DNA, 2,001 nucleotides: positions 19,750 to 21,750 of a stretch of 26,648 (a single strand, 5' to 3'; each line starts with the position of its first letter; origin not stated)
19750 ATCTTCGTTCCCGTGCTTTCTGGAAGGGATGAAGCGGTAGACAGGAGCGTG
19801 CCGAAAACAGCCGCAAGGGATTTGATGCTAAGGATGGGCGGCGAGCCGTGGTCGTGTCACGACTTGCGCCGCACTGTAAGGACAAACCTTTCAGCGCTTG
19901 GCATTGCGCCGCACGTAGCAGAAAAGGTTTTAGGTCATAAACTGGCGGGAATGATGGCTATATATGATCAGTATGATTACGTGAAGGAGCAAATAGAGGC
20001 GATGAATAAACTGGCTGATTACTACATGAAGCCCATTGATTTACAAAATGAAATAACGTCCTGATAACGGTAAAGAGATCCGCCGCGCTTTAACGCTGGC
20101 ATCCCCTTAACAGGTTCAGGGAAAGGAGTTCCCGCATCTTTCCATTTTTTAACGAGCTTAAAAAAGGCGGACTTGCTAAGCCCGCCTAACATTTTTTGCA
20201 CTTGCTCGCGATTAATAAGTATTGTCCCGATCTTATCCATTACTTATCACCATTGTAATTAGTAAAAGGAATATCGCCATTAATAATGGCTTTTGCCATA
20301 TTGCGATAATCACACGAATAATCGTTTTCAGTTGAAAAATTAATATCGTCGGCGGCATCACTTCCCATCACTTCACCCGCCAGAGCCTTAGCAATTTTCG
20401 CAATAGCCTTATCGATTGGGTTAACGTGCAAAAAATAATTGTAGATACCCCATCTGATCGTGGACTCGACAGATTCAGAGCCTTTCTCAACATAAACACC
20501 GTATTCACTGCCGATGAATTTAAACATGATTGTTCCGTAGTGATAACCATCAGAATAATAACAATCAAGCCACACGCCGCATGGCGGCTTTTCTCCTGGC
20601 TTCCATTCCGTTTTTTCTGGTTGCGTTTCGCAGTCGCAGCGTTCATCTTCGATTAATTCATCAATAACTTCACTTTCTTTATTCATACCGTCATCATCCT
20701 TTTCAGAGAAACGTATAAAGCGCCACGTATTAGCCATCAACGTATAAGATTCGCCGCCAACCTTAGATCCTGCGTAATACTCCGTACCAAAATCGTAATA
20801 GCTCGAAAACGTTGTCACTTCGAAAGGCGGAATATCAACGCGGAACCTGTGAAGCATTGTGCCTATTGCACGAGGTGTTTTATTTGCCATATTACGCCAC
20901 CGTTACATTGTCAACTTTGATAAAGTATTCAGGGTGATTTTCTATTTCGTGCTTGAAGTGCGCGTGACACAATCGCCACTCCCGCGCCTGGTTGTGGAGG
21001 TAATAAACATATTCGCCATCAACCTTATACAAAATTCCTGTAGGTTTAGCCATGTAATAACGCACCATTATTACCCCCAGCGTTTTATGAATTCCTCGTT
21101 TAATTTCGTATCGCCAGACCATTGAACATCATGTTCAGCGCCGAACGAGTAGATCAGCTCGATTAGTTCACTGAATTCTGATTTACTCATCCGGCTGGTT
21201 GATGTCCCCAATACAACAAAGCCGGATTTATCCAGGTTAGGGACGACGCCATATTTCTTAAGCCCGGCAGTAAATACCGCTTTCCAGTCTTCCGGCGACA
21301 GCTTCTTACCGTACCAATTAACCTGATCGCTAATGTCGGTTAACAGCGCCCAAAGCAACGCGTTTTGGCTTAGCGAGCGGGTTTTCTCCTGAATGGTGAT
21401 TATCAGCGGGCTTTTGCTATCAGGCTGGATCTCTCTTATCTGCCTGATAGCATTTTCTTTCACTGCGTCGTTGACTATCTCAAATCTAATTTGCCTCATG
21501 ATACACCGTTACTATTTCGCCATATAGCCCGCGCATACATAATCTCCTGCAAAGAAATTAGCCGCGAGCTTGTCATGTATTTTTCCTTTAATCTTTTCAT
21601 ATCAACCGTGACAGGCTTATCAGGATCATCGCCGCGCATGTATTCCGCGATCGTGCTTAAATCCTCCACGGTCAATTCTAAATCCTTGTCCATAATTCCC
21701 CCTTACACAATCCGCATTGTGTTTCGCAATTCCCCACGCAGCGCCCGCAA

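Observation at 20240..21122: Unassigned proteins between ninB and the excisionase gene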

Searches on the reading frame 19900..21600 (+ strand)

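Call 61: search_protein_families(library=pfam, proteins=[L003:1340-1570:-, L007:2428-2658:-, L002:1343-1561:-], max_evalue=10)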
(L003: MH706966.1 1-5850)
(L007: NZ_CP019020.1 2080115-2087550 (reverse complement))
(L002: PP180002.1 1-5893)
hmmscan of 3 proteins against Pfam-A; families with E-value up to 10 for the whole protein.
L003:1340-1570:- (76 aa): 5 families
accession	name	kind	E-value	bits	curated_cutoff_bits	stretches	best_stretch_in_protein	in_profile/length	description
PF13384.12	HTH_23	-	6.2e-07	29.5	24.6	1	9-39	18-47/50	Homeodomain-like domain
PF13518.12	HTH_28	-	9e-05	22.9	25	1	10-37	14-40/52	Helix-turn-helix domain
PF13551.12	HTH_29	-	0.00073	20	28.1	1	11-37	15-40/64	Winged helix-turn helix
PF12728.13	HTH_17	-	0.035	14.8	27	1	10-32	3-24/51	Helix-turn-helix domain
PF01527.26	HTH_Tnp_1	-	0.072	13.8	24.1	1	14-43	29-57/75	Transposase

L007:2428-2658:- (76 aa): 4 families
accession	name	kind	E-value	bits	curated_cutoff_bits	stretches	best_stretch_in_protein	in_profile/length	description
PF13384.12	HTH_23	-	1.2e-06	28.6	24.6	1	9-39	18-47/50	Homeodomain-like domain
PF13551.12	HTH_29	-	0.0036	17.8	28.1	1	12-37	16-40/64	Winged helix-turn helix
PF13518.12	HTH_28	-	0.0051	17.3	25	1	10-37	14-40/52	Helix-turn-helix domain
PF01527.26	HTH_Tnp_1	-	0.093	13.4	24.1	1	14-43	29-57/75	Transposase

L002:1343-1561:- (72 aa): 1 family
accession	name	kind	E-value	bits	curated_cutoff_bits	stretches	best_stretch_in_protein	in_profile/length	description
PF05930.18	Phage_AlpA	-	0.2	12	21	1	10-45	5-34/51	Prophage CP4-57 regulatory protein (AlpA)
